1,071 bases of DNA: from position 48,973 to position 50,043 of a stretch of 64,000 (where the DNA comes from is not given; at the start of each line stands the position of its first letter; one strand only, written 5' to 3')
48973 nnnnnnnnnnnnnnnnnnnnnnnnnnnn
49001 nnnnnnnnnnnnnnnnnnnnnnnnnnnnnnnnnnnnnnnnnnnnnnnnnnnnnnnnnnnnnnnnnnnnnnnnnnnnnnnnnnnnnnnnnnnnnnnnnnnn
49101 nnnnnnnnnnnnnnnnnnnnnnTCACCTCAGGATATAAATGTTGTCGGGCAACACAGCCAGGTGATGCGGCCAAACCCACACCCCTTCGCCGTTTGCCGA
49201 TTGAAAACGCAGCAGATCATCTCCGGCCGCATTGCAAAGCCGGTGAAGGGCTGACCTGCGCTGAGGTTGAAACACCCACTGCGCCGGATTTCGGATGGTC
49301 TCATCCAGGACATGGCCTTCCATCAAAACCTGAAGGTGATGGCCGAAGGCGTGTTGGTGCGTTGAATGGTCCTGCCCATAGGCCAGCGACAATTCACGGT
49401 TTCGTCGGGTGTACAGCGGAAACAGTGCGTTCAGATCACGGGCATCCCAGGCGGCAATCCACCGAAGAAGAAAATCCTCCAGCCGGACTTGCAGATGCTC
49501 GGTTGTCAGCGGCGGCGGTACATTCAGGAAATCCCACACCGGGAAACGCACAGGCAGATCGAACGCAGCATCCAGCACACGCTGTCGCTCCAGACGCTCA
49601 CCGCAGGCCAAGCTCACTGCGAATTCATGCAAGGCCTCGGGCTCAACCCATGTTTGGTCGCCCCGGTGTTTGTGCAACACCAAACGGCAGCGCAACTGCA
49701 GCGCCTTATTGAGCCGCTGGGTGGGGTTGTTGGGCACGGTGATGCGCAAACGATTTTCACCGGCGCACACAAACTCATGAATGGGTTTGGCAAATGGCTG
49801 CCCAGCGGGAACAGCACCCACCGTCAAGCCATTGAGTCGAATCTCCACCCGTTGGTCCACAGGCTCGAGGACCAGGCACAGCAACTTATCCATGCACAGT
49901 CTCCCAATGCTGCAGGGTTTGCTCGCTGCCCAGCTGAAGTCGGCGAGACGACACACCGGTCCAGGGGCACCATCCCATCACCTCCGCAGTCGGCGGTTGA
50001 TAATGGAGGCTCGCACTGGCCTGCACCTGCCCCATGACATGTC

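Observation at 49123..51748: Two family-less genes translationally coupled between vgrG and fha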

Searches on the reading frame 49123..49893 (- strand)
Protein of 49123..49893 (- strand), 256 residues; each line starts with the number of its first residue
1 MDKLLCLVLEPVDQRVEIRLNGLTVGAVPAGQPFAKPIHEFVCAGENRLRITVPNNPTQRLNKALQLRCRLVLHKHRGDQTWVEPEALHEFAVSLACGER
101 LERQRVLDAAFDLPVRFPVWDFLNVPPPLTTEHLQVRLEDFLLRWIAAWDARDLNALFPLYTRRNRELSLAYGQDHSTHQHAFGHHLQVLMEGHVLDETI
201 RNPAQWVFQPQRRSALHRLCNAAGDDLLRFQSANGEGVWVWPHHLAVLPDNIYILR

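Call 6: search_protein_families(library=pfam, proteins=[window:49123-49893:-], max_evalue=0.1)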
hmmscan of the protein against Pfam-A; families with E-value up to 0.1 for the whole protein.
window:49123-49893:- (256 aa): 0 families

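Call 7: search_protein_families(library=ncbifam, proteins=[window:49123-49893:-], max_evalue=1)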
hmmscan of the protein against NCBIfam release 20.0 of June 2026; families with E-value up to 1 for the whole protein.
window:49123-49893:- (256 aa): 2 families
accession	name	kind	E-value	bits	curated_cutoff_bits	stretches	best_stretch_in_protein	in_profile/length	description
NF045579.1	rhamnoside_JR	domain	0.0035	17.5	50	1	5-61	61-116/123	glycosylhydrolase-like jelly roll fold domain-containing protein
NF049897.1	AlphaRhamBT4145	equivalog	0.22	9.4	1300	1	9-62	800-852/897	alpha-L-rhamnosidase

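Call 8: search_protein_families(library=padloc, proteins=[window:49123-49893:-], max_evalue=1)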
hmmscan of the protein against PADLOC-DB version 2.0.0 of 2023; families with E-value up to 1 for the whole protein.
window:49123-49893:- (256 aa): 0 families

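Call 11: search_solved_structures(query=window:49123-49893:-, max_evalue=10)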
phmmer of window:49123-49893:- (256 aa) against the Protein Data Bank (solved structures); distinct sequences matched with E-value up to 10: 0.

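Call 13: find_homologous_proteins(query=window:49123-49893:-, max_evalue=0.001)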
Query window:49123-49893:- (256 aa): 3 proteins with E <= 0.001 among 790 candidates.
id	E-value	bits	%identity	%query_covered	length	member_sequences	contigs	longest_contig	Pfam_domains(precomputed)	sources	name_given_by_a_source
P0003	4.1e-174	596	100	100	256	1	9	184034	-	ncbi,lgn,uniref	ncbi:MAG TPA: hypothetical protein VGE55_14615 [Limnobacter sp.]|uniref:hypothetical protein n=1 Tax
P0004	1.0e-126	440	73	100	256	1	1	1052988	-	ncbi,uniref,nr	ncbi:hypothetical protein NQT62_03275 [Limnobacter humi]|uniref:Uncharacterized protein n=1 Tax=Limn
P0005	6.0e-115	402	69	100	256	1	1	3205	-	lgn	-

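Call 17: find_encoding_contigs(protein=P0005, flank=10000, max_places=4)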
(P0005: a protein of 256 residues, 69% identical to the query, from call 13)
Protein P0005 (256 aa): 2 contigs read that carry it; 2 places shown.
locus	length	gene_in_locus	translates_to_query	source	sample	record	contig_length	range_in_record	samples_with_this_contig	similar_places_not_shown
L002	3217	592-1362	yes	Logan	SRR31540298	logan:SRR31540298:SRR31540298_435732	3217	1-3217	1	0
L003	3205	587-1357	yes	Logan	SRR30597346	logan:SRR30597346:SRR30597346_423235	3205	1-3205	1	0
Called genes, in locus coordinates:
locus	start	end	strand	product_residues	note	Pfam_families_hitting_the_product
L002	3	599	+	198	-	?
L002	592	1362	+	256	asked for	-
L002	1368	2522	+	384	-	PF00498:FHA, PF20232:T6SS_FHA_C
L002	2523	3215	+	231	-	?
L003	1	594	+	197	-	?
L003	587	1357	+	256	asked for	-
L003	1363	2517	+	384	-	PF00498:FHA, PF20232:T6SS_FHA_C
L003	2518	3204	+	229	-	?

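Call 25: predict_structure(alignment_id=A2)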
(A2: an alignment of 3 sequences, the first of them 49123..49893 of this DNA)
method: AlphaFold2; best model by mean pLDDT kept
length: 256 residues; sequences in the alignment: 3
mean_pLDDT: 46.9   pTM: 0.40
mean pLDDT of the five models: 46.9, 46.6, 46.3, 45.8, 45.4
residues with pLDDT >= 90: 0; 70-90: 25; 50-70: 58; < 50: 173
segments of 3 or more residues with pLDDT < 50: 42-48, 55-60, 98-256
pLDDT, mean of each block of 10 residues (from residue 1): 67 72 69 74 47 50 67 60 62 54 41 39 35 38 38 38 40 41 39 37 34 33 43 38 32 23
secondary structure, 60 per line:
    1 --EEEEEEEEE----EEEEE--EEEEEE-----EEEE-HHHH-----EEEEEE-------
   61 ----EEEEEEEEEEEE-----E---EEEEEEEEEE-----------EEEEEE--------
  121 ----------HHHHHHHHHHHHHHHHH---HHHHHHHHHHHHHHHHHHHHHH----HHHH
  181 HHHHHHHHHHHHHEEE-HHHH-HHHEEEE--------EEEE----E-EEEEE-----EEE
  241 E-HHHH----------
elements in order: E3-11 E16-20 E23-28 E34-37 H39-42 E48-53 E65-76 E86-95 E107-112 H131-147 H151-172 H177-193 E194-196 H198-201 E206-209 E218-221 E228-232 E238-241 H243-246

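Call 33: fold_search(model_id=the predicted structure, library=pdb)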
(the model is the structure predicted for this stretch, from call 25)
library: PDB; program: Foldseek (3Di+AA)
matches with E <= 10: 799; with E <= 0.001: 0
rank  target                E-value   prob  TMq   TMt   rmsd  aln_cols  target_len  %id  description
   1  5t9a_C                2.1e-02  0.38  0.14  0.05  19.5       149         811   13  Crystal structure of BuGH2Cwt (released 2017-09-13)
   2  5t9a_B                4.6e-02  0.28  0.14  0.05  19.0       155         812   12  Crystal structure of BuGH2Cwt (released 2017-09-13)
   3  5t99_A                7.7e-02  0.23  0.13  0.05  20.3       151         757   14  Crystal structure of BuGH2Awt in complex with Galactoisofagomine (released 2017-09-13)
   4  8geq                  1.3e-01  0.28  0.14  0.06  20.1       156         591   10  E. eligens beta-glucuronidase bound to ceritinib-glucuronide (released 2024-02-14)
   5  5t98_B                1.6e-01  0.16  0.13  0.05  20.2       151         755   14  Crystal structure of BuGH2Awt (released 2017-09-13)
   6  5da9_B                1.7e-01  0.08  0.14  0.11  17.0       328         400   12  ATP-gamma-S bound Rad50 from Chaetomium thermophilum in complex with the Rad50-binding domain of Mre11 (released 2016-03-02)
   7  6cxs_A                2.0e-01  0.18  0.13  0.06  18.6       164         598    7  Crystal Structure of Clostridium perfringens beta-glucuronidase bound with a novel, potent inhibitor 4-(8-(piperazin-1 (released 2019-04-17)
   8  3klq_A                2.0e-01  0.08  0.12  0.19  19.1       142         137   17  Crystal Structure of the Minor Pilin FctB from Streptococcus pyogenes 90/306S (released 2010-04-28)
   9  6d8k_A                2.1e-01  0.23  0.15  0.08  17.9       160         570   11  Bacteroides multiple species beta-glucuronidase (released 2018-10-17)
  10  6cxs_B                2.2e-01  0.20  0.13  0.06  19.3       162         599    8  Crystal Structure of Clostridium perfringens beta-glucuronidase bound with a novel, potent inhibitor 4-(8-(piperazin-1 (released 2019-04-17)
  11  9npn_C                2.2e-01  0.20  0.13  0.05  20.6       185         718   11  Crystal structure of the inactive conformation of a glycoside hydrolase (CapGH2b - E465A Mutant) from the GH2 family i (released 2025-11-12)
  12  6d8k_B                2.3e-01  0.15  0.13  0.07  19.2       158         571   11  Bacteroides multiple species beta-glucuronidase (released 2018-10-17)
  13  7pr6_AAA              2.5e-01  0.23  0.15  0.07  17.8       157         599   10  Crystal structure of E. coli beta-glucuronidase in complex with covalent inhibitor ME727 (released 2022-08-03)
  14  9nfe_A                2.6e-01  0.16  0.13  0.05  20.8       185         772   10  Active conformation of a redox-regulated glycoside hydrolase (CapGH2b) from the GH2 family (released 2025-11-12)
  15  3fn9_D                2.8e-01  0.15  0.14  0.06  18.9       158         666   14  Crystal structure of putative beta-galactosidase from bacteroides fragilis (released 2009-01-13)
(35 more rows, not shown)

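Call 53: search_dna_similar(query=window:49123-49893:-, collection=plasmids, mode=protein, max_evalue=10, max_rows=30)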
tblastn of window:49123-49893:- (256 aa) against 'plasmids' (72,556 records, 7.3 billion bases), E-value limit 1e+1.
Records with a match: 6; places in all: 6; records where one place covers at least 80% of the query: 1.
Best place of each record, by identity: <60% 6.
By first word of the organism name: Sinorhizobium 2; Paraburkholderia 2; Eleftheria 1; Sulfuricystis 1.
By predicted mobility (MOB-suite, as given by PLSDB): non-mobilizable 4; conjugative 1; mobilizable 1.
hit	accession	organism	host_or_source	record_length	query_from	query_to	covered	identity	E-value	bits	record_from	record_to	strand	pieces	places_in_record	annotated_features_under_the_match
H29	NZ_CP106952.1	Eleftheria terrae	soil sample,soil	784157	1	256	100%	26.0%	3e-2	43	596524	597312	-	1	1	hypothetical protein (x2)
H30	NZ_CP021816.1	Sinorhizobium meliloti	Medicago truncatula,Single Cell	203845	4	118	45%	30.8%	2e+0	37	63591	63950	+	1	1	none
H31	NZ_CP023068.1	Sinorhizobium sojae CCBAU 05684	G.max,nodule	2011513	88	173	34%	34.1%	9e+0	35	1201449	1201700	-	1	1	record has no annotation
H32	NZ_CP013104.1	Paraburkholderia caribensis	-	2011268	36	98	25%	34.8%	3e+0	37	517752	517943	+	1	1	none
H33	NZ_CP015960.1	Paraburkholderia caribensis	Mimosa,single cell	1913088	36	98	25%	34.8%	5e+0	36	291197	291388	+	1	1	none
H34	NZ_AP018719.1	Sulfuricystis multivorans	-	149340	135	177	17%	39.5%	4e-1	40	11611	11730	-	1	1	hypothetical protein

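Call 55: find_related_loci(query=A3, collection=metagenome_contigs, flank=10000)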
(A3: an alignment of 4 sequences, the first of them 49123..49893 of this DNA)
Query A3 (256 aa) in metagenome_contigs; peptide patterns used: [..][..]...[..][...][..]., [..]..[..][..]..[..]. (x = any residue, [..] = any of these).
202 stretches matched a pattern; 5 encode a relative of the query (tblastn E <= 1e-3); 5 distinct loci.
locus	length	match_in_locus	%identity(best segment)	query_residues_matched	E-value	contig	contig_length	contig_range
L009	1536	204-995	29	1-256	4e-16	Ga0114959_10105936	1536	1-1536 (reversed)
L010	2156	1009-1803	25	1-256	8e-11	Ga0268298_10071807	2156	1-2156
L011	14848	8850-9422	29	1-179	2e-7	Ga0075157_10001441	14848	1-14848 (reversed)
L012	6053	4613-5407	24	1-256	1e-6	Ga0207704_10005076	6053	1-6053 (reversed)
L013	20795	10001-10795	24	1-256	1e-6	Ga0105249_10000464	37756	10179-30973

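Call 59: search_protein_families(library=pfam, proteins=[L013:17-1741:+, L013:1742-2878:+, L013:5625-7691:+, L013:7691-8251:+, L013:8265-10001:+, L013:10001-10795:+, L013:10812-12443:+, L013:13015-13653:+, L013:13650-14987:+, L013:14994-16310:+], max_evalue=0.01)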
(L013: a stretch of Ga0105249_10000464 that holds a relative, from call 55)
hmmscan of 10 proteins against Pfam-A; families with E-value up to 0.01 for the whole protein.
L013:17-1741:+ (574 aa): 1 family
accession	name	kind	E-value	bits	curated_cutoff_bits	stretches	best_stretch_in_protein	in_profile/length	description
PF05947.17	T6SS_TssF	-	9e-169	563.3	25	1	1-571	49-608/608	Type VI secretion system, TssF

L013:1742-2878:+ (378 aa): 1 family
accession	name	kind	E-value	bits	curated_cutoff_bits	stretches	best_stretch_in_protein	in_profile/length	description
PF06996.16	T6SS_TssG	-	2.9e-99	332.6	24.6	1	40-341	1-304/304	Type VI secretion, TssG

L013:5625-7691:+ (688 aa): 4 families
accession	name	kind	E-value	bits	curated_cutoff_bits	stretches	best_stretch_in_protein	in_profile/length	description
PF05954.17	Phage_GPD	-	2.9e-81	273.4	30.1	1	24-329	1-301/305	Phage tail baseplate hub (GPD)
PF22178.3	Gp5_trimer_C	-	2e-28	99.2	30.9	1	472-579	1-106/112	Bacteriophage T4 gp5 C-terminal trimerisation domain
PF04717.18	Phage_base_V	-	5.5e-14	52.7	23.8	1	387-455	11-75/75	Type VI secretion system/phage-baseplate injector OB domain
PF20093.5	DUF6484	-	0.0005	21.1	27.6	1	427-452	34-59/61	Domain of unknown function (DUF6484)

L013:7691-8251:+ (186 aa): 1 family
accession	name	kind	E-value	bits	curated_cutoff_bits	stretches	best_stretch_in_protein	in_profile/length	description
PF13503.11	DUF4123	-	2.1e-13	51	25.8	1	31-151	2-118/119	Domain of unknown function (DUF4123)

L013:8265-10001:+ (578 aa): 0 families

L013:10001-10795:+ (265 aa): 0 families

L013:10812-12443:+ (543 aa): 2 families
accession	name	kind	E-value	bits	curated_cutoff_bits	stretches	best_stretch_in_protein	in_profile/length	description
PF20232.3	T6SS_FHA_C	-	3.8e-55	186.9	23.7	1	348-525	2-180/180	C-terminal domain of Type VI secretion system FHA protein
PF00498.31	FHA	-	1.8e-08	35.1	20.7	1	28-93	2-66/67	FHA domain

L013:13015-13653:+ (212 aa): 0 families

L013:13650-14987:+ (445 aa): 1 family
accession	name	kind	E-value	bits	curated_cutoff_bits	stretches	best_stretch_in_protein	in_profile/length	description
PF05936.17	T6SS_VasE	-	2.5e-149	498.1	23.4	1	19-443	1-429/429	Bacterial Type VI secretion, VC_A0110, EvfL, ImpJ, VasE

L013:14994-16310:+ (438 aa): 2 families
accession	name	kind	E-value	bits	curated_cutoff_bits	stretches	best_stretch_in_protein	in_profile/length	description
PF09850.14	DotU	-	8.1e-68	228.5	27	1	61-262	1-204/205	Type VI secretion system protein DotU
PF00691.25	OmpA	-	3.7e-14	53.3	27.2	1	331-428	1-98/98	OmpA family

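Call 66: search_protein_families(library=pfam, alignment_id=A4, max_evalue=10)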
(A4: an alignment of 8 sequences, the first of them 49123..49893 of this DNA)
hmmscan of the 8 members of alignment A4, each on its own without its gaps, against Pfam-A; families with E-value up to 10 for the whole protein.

A. member 1, window:49123-49893:- (256 aa): 1 family
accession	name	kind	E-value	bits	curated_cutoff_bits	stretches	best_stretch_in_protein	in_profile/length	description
PF02837.24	Glyco_hydro_2_N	-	0.16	12.4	28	1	6-53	85-133/169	Glycosyl hydrolases family 2, sugar binding domain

B. families by the number of members that match (of 8 scanned): 2 families
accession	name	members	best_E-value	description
PF02837.24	Glyco_hydro_2_N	2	0.14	Glycosyl hydrolases family 2, sugar binding domain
PF03168.19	LEA_2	1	0.16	Late embryogenesis abundant protein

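Call 67: search_protein_families(library=pfam, alignment_id=A5, max_evalue=10)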
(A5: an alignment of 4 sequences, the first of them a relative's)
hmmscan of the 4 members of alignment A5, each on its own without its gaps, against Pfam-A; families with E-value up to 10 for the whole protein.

A. member 1, L013:8265-10001:+ (578 aa): 0 families

B. families by the number of members that match (of 4 scanned): 0 families

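Call 68: search_solved_structures(query=A4, max_evalue=10)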
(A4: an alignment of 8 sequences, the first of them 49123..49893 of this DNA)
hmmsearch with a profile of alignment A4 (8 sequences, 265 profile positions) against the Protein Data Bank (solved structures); distinct sequences matched with E-value up to 10: 7.
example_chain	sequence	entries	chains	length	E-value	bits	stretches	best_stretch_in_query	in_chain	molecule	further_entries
3whn_A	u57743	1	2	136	0.42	13.2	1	135-171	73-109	Hemerythrin-like domain protein DcrH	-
2awc_A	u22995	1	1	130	0.43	13.2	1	135-171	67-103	hemerythrin-like domain protein DcrH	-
3waq_A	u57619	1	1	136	0.48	13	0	135-171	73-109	Hemerythrin-like domain protein DcrH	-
2avk_A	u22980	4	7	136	0.5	13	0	135-171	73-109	hemerythrin-like domain protein DcrH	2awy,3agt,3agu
4nfc_A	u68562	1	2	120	0.75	12.4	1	148-200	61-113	Paired immunoglobulin-like type 2 receptor beta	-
6u7j_A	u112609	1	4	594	1.5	11.4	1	2-56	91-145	Beta-glucuronidase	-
9e5c_1g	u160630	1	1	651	2.1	10.9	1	152-208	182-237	DRC1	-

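Call 69: search_solved_structures(query=A5, max_evalue=10)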
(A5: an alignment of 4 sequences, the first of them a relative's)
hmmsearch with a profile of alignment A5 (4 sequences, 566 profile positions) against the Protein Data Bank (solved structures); distinct sequences matched with E-value up to 10: 3.
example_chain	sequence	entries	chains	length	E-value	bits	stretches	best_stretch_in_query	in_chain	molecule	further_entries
3cmu_A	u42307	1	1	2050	0.0015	20.2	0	114-150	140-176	Protein recA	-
3cmt_A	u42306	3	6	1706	0.0033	19.1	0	114-150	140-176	Protein recA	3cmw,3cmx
3cmv_A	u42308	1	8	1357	0.012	17.4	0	114-150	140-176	Protein recA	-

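Call 73: search_protein_families(library=ncbifam, proteins=[L013:8265-10001:+, L011:7102-8850:+, L013:10001-10795:+, L009:204-995:+, L010:1009-1803:+, L013:7691-8251:+, L013:13015-13653:+], max_evalue=1)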
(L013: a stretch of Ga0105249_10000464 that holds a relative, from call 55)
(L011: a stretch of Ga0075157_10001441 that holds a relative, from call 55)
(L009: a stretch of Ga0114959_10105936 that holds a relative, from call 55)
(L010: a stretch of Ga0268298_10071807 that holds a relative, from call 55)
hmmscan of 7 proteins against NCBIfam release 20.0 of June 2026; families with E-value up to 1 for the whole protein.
L013:8265-10001:+ (578 aa): 0 families

L011:7102-8850:+ (582 aa): 0 families

L013:10001-10795:+ (265 aa): 0 families

L009:204-995:+ (264 aa): 0 families

L010:1009-1803:+ (265 aa): 0 families

L013:7691-8251:+ (186 aa): 1 family
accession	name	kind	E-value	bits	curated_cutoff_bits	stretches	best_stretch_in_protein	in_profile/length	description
TIGR03944.1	dehyd_SbnB_fam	equivalog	0.2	10.6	326.9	1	90-165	133-207/327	2,3-diaminopropionate biosynthesis protein SbnB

L013:13015-13653:+ (212 aa): 0 families

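Call 89: search_dna_similar(query=L013:8265-10001:+, collection=plasmids, mode=protein, max_evalue=1, max_rows=15)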
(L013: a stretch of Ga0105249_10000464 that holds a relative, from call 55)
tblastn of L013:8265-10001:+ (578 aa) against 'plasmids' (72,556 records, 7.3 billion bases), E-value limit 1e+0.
Records with a match: 2; places in all: 2; records where one place covers at least 80% of the query: 1.
Best place of each record, by identity: <60% 2.
By first word of the organism name: Eleftheria 1; Sinorhizobium 1.
By predicted mobility (MOB-suite, as given by PLSDB): non-mobilizable 2.
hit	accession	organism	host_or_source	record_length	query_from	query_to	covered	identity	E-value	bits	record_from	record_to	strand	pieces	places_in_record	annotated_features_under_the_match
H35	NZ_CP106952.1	Eleftheria terrae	soil sample,soil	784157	53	576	91%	31.3%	2e-47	186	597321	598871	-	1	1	hypothetical protein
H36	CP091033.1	Sinorhizobium sp. B11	soybean,TY,soil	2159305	310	532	39%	26.2%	8e-2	44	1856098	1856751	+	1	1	ATP-binding protein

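Call 93: search_dna_similar(query=L013:7691-8251:+, collection=plasmids, mode=protein, max_evalue=0.001, max_rows=40, rows=spread)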
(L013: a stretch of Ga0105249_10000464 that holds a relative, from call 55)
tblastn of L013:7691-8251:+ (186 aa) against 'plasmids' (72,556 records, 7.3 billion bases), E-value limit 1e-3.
Records with a match: 1; places in all: 1; records where one place covers at least 80% of the query: 1.
Best place of each record, by identity: <60% 1.
By first word of the organism name: Eleftheria 1.
By predicted mobility (MOB-suite, as given by PLSDB): non-mobilizable 1.
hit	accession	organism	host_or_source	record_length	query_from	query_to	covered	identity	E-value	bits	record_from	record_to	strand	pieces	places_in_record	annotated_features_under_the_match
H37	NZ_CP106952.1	Eleftheria terrae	soil sample,soil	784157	13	186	94%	39.3%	2e-19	92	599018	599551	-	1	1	DUF4123 domain-containing protein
